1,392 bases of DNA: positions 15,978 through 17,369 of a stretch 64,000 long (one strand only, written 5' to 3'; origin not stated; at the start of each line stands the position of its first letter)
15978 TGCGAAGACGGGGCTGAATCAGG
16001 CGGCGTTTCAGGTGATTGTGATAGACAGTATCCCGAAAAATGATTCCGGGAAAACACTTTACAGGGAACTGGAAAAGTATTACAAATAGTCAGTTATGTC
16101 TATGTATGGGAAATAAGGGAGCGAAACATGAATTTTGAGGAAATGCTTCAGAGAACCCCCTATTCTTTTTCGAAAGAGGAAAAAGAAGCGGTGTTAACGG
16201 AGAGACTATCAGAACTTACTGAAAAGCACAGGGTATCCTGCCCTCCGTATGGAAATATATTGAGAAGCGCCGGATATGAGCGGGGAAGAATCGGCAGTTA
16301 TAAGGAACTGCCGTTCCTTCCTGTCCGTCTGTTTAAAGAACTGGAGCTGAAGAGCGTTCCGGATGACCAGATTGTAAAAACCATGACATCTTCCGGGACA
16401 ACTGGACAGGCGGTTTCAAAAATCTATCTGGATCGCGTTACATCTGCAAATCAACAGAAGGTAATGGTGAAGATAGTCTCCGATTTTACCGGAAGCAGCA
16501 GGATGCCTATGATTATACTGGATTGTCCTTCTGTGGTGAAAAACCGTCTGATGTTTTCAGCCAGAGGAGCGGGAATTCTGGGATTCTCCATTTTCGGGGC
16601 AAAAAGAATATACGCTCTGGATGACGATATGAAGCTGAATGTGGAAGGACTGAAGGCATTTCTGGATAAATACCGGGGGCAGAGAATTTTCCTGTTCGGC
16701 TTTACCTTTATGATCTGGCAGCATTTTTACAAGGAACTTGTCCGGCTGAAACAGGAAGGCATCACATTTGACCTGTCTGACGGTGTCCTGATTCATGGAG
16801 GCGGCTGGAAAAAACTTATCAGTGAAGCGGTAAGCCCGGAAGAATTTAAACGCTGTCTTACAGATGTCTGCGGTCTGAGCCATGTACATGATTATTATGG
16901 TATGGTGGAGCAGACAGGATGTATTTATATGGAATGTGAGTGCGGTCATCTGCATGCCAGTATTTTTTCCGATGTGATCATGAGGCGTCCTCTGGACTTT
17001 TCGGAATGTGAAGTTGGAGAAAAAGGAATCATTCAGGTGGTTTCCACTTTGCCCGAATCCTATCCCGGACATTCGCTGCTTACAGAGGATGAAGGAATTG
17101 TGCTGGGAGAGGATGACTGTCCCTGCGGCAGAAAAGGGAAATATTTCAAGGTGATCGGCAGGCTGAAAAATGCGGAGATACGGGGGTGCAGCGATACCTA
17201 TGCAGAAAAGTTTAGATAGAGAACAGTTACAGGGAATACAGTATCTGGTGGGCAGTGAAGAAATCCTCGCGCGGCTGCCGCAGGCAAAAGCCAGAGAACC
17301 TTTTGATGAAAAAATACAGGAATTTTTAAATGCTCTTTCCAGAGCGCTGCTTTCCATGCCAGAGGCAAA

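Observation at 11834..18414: Self-promoted SDR / split transketolase / carrier protein / adenylating ligase / LuxE / LuxC cassette embedded in the glycan locus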

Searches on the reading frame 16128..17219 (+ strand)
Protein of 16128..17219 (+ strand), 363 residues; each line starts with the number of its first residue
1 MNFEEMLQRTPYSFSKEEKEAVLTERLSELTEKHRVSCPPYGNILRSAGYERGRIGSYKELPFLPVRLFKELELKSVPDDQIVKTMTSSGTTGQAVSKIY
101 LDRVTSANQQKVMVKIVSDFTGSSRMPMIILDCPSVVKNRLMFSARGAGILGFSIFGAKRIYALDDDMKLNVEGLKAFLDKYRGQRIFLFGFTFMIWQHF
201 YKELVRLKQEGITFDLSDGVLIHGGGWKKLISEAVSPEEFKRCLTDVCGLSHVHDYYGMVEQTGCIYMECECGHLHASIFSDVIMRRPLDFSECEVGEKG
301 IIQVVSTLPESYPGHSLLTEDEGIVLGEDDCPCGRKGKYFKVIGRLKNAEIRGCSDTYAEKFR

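Call 3: search_protein_families(library=pfam, proteins=[window:16128-17219:+], max_evalue=0.001)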
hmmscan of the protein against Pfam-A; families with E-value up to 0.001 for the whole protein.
window:16128-17219:+ (363 aa): 1 family
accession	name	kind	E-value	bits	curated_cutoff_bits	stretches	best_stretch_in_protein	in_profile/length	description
PF04443.18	LuxE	-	3.6e-52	178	24.9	1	6-362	21-390/391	Acyl-protein synthetase, LuxE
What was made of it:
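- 16128..17219 (+): LuxE-family acyl-protein synthetase. PF04443 E 3.6e-52 (call 3).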

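Call 7: search_protein_families(library=ncbifam, proteins=[window:16128-17219:+], max_evalue=0.01)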
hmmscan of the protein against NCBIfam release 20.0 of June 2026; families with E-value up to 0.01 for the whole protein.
window:16128-17219:+ (363 aa): 4 families
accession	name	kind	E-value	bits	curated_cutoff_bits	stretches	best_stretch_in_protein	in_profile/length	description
NF052244.1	LCFA_lig_LuxE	equivalog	1.4e-16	60.5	550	1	9-362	19-366/367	long-chain-fatty-acid--protein ligase LuxE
NF045666.1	DVU1553_fam_AMP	equivalog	0.00021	20.4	300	0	230-340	214-324/331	DVU_1553 family AMP-dependent CoA ligase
NF041217.1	BagE_FevW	exception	0.0015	17.6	800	1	244-348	212-313/424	bagremycin/ferroverdin synthetase BagE/FevW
NF053551.1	FlxY_rubin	equivalog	0.0043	15.8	520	0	18-99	8-94/424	flexirubin biosynthesis putative acyl-CoA ligase FlxY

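Call 33: search_solved_structures(query=window:16128-17219:+, max_evalue=0.01)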
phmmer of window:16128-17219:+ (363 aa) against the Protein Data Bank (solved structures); distinct sequences matched with E-value up to 0.01: 1.
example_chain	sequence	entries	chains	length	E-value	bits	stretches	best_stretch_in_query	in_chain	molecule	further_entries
7xc6_E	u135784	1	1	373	2.5e-16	62.6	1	9-356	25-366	LuxE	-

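Call 36: search_solved_structures(query=window:16128-17219:+, max_evalue=0.01, show_alignments=1)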
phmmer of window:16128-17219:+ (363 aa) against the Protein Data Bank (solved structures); distinct sequences matched with E-value up to 0.01: 1.
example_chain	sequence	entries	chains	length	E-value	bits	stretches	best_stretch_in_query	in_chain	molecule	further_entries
7xc6_E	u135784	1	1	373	2.5e-16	62.6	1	9-356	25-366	LuxE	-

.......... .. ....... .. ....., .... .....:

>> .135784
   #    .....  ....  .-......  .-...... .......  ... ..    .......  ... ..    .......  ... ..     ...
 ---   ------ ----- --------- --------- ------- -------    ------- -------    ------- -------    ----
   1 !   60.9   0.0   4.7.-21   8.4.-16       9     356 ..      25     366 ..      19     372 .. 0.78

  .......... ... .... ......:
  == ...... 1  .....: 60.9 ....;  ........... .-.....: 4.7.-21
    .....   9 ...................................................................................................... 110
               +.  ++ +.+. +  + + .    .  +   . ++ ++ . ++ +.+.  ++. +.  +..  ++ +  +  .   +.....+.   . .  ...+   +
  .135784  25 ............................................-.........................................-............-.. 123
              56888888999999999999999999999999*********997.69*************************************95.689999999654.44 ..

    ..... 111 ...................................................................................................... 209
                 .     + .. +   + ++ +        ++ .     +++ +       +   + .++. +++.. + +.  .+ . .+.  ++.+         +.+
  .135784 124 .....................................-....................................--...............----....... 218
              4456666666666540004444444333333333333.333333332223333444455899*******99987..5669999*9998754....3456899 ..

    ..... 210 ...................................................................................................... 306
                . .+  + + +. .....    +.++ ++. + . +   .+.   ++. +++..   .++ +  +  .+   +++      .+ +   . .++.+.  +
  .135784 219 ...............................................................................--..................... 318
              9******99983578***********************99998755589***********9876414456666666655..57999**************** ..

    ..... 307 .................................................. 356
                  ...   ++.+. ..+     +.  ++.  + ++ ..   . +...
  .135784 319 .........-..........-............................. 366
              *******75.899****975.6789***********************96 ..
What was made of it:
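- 16128..17219 (+): 7xc6_E E 2.5e-16, with the C-terminal RGCSD Cys aligned to KGCSL (call 36).
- On LuxE acyl-protein synthetase (PF04443): RGCSD aligns with KGCSL of 7xc6_E (call 36).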

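Call 52: search_dna_similar(query=window:16128-17219:+, collection=plasmids, mode=protein, max_evalue=1e-10, max_rows=25)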
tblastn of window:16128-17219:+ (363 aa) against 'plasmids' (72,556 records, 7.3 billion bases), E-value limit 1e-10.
Records with a match: 30; places in all: 30; records where one place covers at least 80% of the query: 30.
Best place of each record, by identity: <60% 30.
By first word of the organism name: Priestia 13; Rhizobium 10; Streptantibioticus 2; Ponticoccus 1; Deinococcus 1; Nonomuraea 1; Chloroflexota 1; Kitasatospora 1.
By predicted mobility (MOB-suite, as given by PLSDB): non-mobilizable 25; mobilizable 3; conjugative 2.
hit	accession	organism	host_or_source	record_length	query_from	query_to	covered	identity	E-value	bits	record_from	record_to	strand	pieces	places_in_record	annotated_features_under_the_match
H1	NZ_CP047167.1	Ponticoccus alexandrii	surface sea water,shallow sea, symbosis ...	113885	1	358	99%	52.1%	4e-116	377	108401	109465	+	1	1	acyl-protein synthetase | AMP-binding protein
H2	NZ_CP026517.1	Deinococcus sp. NW-56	whole organism,water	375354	1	361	99%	49.9%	3e-111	363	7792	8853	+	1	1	acyl-protein synthetase | AMP-binding protein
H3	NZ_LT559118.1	Nonomuraea gerenzanensis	-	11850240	12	360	96%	46.0%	9e-97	322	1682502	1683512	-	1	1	none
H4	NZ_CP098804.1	Rhizobium anhuiense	Trifolium dubium,Cell culture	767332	22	358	93%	45.1%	4e-92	308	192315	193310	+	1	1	long-chain fatty acid--CoA ligase | acyl-CoA reductase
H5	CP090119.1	Rhizobium leguminosarum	Trifolium ambiguum,Cell culture,Plant ...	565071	21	358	93%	45.0%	2e-90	303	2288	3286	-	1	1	long-chain fatty acid--CoA ligase | acyl-CoA reductase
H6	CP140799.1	Rhizobium beringeri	Trifolium pratense,whole organism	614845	21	358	93%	44.7%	7e-91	305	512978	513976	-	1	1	long-chain fatty acid--CoA ligase | acyl-CoA reductase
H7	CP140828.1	Rhizobium beringeri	Trifolium pratense,whole organism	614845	21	358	93%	44.7%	7e-91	305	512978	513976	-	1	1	long-chain fatty acid--CoA ligase | acyl-CoA reductase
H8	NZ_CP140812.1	Rhizobium beringeri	Trifolium pratense,whole organism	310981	21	358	93%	44.7%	1e-90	304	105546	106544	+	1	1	long-chain fatty acid--CoA ligase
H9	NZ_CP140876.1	Rhizobium beringeri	Trifolium pratense,whole organism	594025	21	358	93%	44.4%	3e-90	303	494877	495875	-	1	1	long-chain fatty acid--CoA ligase | acyl-CoA reductase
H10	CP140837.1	Rhizobium beringeri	Trifolium pratense,whole organism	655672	21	358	93%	44.4%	7e-90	301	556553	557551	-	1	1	long-chain fatty acid--CoA ligase | acyl-CoA reductase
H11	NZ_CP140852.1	Rhizobium beringeri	Trifolium pratense,whole organism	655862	21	358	93%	44.4%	7e-90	301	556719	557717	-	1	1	long-chain fatty acid--CoA ligase | acyl-CoA reductase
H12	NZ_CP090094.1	Rhizobium leguminosarum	Galega,Cell culture,Plant nodule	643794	21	358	93%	44.1%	1e-89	301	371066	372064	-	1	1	long-chain fatty acid--CoA ligase | acyl-CoA reductase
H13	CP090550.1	Rhizobium leguminosarum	Trifolium pratense,Cell culture,Plant ...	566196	21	358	93%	42.6%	3e-82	280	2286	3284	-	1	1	long-chain fatty acid--CoA ligase | hypothetical protein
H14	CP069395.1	Chloroflexota bacterium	single cell,cold seep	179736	8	359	97%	28.8%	3e-28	123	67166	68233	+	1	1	acyl-protein synthetase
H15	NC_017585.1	Streptantibioticus cattleyicolor NRRL 8057 = DSM 46488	-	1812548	11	360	96%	27.6%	1e-22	106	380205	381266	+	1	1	none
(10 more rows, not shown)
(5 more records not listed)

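Call 68: get_annotated_region(hit=H1, flank=12000)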
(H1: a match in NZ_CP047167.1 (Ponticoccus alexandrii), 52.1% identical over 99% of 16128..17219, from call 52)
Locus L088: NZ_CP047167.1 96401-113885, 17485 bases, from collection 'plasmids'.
description: Ponticoccus alexandrii strain C31 plasmid p-SCP1, complete sequence
organism: Ponticoccus alexandrii (NCBI taxid 1943633)
taxonomy: Bacteria; Pseudomonadota; Alphaproteobacteria; Rhodobacterales; Roseobacteraceae; Ponticoccus; Ponticoccus alexandrii
host: -; source: surface sea water,shallow sea, symbosis with harmful algal bloom algae; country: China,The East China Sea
typing (MOB-suite, as given by PLSDB): non-mobilizable
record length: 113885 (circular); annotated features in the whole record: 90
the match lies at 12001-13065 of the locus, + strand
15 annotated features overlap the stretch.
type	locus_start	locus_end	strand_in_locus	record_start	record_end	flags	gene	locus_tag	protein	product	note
CDS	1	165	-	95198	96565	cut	-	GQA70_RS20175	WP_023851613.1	MmgE/PrpD family protein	-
CDS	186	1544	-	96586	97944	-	-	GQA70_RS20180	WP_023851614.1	MmgE/PrpD family protein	-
CDS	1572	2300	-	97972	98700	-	-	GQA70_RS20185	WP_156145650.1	amino acid ABC transporter ATP-binding protein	-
CDS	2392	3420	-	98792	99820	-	-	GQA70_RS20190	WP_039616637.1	amino acid ABC transporter permease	GO:0006865 - amino acid transport [Evidence IEA]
CDS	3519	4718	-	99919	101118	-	-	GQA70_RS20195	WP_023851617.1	ABC transporter permease subunit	GO:0015837 - amine transport [Evidence IEA]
CDS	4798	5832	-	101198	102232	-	-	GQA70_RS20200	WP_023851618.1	amino acid ABC transporter substrate-binding protein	-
CDS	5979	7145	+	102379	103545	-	metC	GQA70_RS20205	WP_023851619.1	cystathionine beta-lyase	GO:0009086 - methionine biosynthetic process [Evidence IEA]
CDS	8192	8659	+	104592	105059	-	-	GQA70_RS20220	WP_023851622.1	hypothetical protein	-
CDS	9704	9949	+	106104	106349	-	-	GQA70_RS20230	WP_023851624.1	acyl carrier protein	GO:0006633 - fatty acid biosynthetic process [Evidence IEA]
CDS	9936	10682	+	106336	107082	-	-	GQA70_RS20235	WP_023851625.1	SDR family NAD(P)-dependent oxidoreductase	-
CDS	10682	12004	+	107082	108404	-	-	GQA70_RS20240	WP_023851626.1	AMP-binding protein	-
CDS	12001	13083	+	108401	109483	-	-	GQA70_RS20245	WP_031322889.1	acyl-protein synthetase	-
CDS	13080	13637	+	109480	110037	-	-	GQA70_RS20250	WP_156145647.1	hypothetical protein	-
CDS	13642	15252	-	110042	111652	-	-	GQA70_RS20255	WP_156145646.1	hypothetical protein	-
CDS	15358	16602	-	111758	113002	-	-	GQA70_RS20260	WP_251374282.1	acyl-CoA reductase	GO:0008218 - bioluminescence [Evidence IEA]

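Call 69: get_annotated_region(hit=H4, flank=12000)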
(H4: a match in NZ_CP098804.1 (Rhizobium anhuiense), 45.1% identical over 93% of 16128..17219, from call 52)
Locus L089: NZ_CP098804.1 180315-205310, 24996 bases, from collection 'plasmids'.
description: Rhizobium anhuiense bv. trifolii strain T24 plasmid pRA_T24_2, complete sequence
organism: Rhizobium anhuiense (NCBI taxid 2018689)
taxonomy: Bacteria; Pseudomonadota; Alphaproteobacteria; Hyphomicrobiales; Rhizobiaceae; Rhizobium; Rhizobium anhuiense
host: -; source: Trifolium dubium,Cell culture; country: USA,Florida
typing (MOB-suite, as given by PLSDB): non-mobilizable
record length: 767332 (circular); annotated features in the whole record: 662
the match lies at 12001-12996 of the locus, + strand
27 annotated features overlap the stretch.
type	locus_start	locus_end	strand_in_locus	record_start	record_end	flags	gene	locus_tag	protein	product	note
CDS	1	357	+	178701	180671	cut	fhuB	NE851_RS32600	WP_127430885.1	Fe(3+)-hydroxamate ABC transporter permease FhuB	-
CDS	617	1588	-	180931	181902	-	gcvA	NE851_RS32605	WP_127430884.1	transcriptional regulator GcvA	GO:0006355 - regulation of DNA-templated transcription [Evidence IEA]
CDS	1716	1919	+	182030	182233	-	-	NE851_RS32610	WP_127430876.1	hypothetical protein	-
CDS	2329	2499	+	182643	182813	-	-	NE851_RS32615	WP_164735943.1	hypothetical protein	-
CDS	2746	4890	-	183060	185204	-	-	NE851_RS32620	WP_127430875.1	TonB-dependent siderophore receptor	GO:0015891 - siderophore transport [Evidence IEA]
CDS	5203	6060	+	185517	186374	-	-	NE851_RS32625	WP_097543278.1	transketolase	-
CDS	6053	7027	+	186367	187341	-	-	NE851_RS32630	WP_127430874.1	transketolase C-terminal domain-containing protein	-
CDS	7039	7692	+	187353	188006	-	-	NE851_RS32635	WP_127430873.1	acyl-ACP--UDP-N- acetylglucosamine O-acyltransferase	-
CDS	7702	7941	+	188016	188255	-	-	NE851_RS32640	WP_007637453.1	hypothetical protein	-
CDS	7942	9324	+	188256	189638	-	-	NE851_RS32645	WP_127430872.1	AMP-binding protein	-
CDS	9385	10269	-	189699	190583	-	-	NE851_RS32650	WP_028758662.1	glycosyltransferase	-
CDS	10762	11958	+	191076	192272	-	-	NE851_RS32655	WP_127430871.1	DegT/DnrJ/EryC1/StrS family aminotransferase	-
CDS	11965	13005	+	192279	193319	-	-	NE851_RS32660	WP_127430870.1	long-chain fatty acid--CoA ligase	-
CDS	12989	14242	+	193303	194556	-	-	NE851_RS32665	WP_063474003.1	acyl-CoA reductase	GO:0008218 - bioluminescence [Evidence IEA]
CDS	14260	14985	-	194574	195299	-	-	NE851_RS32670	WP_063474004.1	SDR family oxidoreductase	-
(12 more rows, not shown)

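Call 82: get_annotated_region(hit=H2, flank=10000)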
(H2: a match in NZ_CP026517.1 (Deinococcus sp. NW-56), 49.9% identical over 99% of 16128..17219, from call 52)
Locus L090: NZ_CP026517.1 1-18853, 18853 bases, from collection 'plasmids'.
description: Deinococcus sp. NW-56 plasmid unnamed1, complete sequence
organism: Deinococcus sp. NW-56 (NCBI taxid 2080419)
taxonomy: Bacteria; Deinococcota; Deinococci; Deinococcales; Deinococcaceae; Deinococcus; Deinococcus sp. NW-56
host: -; source: whole organism,water; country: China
typing (MOB-suite, as given by PLSDB): non-mobilizable
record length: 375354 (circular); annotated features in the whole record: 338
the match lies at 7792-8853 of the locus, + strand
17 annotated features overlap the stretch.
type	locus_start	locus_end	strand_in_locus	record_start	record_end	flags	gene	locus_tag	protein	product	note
CDS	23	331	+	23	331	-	-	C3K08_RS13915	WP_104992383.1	glycosyltransferase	-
CDS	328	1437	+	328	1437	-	-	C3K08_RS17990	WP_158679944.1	glycosyltransferase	-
CDS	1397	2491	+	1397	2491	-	-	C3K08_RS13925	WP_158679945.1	EpsG family protein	-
CDS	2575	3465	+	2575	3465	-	-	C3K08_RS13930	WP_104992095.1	glycosyltransferase family A protein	-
CDS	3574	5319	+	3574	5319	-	-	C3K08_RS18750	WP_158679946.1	sugar transferase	-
CDS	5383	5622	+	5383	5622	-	-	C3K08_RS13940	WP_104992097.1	acyl carrier protein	-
CDS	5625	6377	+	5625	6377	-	-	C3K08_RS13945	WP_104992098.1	SDR family NAD(P)-dependent oxidoreductase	-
CDS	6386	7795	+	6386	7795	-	-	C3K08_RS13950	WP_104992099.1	AMP-binding protein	-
CDS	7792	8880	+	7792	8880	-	-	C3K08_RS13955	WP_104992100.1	acyl-protein synthetase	-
CDS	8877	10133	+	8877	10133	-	-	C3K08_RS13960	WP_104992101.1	acyl-CoA reductase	GO:0008218 - bioluminescence [Evidence IEA]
CDS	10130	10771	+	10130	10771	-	-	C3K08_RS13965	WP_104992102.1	acetyltransferase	-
CDS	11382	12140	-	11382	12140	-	istB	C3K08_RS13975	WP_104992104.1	IS21-like element helper ATPase IstB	-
CDS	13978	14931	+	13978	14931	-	-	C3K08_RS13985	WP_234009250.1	transposase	GO:0006313 - DNA transposition [Evidence IEA]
CDS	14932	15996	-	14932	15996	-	-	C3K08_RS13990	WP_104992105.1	IS4 family transposase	-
CDS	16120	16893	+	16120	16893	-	-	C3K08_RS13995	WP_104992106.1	IS982 family transposase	-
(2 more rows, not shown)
